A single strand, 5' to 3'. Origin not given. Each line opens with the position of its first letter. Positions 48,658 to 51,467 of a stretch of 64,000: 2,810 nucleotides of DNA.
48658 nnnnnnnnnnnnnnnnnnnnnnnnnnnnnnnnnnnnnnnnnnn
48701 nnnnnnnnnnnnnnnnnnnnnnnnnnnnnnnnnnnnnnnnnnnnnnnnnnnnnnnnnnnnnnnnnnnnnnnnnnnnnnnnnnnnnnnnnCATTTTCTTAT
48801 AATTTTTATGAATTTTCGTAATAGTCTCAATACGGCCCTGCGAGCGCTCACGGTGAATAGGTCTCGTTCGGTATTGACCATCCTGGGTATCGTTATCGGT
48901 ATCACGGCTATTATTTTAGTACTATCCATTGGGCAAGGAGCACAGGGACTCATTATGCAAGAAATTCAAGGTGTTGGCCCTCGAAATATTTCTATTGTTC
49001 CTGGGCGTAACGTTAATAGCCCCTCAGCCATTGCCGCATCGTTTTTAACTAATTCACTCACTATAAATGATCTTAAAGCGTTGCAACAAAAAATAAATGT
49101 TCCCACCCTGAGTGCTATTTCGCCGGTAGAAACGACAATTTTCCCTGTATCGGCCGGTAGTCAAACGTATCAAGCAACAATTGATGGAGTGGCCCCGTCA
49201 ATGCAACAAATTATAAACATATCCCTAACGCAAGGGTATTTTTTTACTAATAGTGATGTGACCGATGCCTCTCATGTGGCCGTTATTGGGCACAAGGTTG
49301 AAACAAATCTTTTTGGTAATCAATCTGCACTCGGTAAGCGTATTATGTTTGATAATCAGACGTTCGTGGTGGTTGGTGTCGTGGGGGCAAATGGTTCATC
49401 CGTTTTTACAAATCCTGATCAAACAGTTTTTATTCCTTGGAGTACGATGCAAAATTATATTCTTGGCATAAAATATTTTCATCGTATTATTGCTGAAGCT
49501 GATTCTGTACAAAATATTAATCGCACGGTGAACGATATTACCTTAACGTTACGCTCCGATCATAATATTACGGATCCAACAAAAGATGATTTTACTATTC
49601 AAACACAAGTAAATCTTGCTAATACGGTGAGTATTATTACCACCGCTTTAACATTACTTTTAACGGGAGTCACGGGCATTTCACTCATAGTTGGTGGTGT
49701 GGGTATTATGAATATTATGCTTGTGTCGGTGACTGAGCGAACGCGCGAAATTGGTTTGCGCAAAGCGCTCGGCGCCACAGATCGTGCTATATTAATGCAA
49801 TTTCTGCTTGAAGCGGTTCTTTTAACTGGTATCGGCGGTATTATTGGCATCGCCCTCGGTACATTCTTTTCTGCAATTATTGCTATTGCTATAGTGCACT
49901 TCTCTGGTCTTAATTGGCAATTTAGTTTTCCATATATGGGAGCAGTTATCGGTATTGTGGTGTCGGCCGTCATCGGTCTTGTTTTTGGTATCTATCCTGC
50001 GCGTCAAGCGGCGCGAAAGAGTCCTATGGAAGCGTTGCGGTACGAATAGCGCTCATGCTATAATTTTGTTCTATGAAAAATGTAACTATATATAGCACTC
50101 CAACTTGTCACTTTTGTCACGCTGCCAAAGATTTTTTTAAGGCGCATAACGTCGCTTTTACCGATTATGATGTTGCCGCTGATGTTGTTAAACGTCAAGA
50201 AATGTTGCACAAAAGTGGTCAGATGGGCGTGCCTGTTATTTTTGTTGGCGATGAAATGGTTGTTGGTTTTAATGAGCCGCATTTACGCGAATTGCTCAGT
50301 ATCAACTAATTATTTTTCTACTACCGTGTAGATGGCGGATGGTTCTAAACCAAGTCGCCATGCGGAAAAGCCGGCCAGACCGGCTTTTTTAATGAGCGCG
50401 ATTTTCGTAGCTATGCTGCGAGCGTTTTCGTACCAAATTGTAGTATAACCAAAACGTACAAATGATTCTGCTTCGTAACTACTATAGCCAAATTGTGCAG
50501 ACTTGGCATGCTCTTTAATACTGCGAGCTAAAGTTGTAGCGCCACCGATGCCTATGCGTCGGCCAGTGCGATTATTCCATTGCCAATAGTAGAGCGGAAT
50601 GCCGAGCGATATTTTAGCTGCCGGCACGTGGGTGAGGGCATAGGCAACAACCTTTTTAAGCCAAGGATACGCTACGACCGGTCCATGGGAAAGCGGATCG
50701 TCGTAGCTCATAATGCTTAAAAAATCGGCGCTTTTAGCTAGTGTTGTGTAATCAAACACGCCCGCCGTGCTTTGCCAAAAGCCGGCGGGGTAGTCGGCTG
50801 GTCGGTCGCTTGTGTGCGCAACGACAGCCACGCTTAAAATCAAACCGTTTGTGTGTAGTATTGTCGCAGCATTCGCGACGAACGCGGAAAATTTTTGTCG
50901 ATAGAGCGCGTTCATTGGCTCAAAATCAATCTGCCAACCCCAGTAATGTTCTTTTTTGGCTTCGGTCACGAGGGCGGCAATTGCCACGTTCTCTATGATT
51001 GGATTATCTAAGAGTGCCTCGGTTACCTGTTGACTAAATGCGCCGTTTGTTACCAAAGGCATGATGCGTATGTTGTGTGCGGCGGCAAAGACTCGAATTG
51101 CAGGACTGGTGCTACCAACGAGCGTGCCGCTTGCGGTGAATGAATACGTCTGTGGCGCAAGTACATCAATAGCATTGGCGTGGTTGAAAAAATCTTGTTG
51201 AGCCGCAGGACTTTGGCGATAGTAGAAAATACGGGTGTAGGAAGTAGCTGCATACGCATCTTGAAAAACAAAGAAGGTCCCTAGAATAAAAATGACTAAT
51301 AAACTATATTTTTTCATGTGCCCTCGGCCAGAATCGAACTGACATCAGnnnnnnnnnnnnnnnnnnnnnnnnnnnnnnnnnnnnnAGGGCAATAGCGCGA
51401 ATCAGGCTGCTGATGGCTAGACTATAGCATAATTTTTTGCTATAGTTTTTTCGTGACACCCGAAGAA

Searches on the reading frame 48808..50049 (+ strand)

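Call 61: search_protein_families(library=pfam, proteins=[window:48808-50049:+], max_evalue=0.001)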
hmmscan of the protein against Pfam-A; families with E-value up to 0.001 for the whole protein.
window:48808-50049:+ (413 aa): 2 families
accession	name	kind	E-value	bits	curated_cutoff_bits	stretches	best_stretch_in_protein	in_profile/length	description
PF12704.14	MacB_PCD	-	2.8e-38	132.7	27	1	21-245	1-205/207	MacB-like periplasmic core domain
PF02687.27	FtsX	-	2e-22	80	25.5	1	289-406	4-120/120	FtsX-like permease C-terminal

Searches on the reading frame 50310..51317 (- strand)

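Call 61: search_protein_families(library=pfam, proteins=[window:50310-51317:-], max_evalue=0.001)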
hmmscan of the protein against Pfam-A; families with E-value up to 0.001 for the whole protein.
window:50310-51317:- (335 aa): 1 family
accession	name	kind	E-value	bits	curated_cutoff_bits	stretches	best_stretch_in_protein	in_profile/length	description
PF00704.34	Glyco_hydro_18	-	5.8e-18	66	29.6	1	78-323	60-315/317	Glycosyl hydrolases family 18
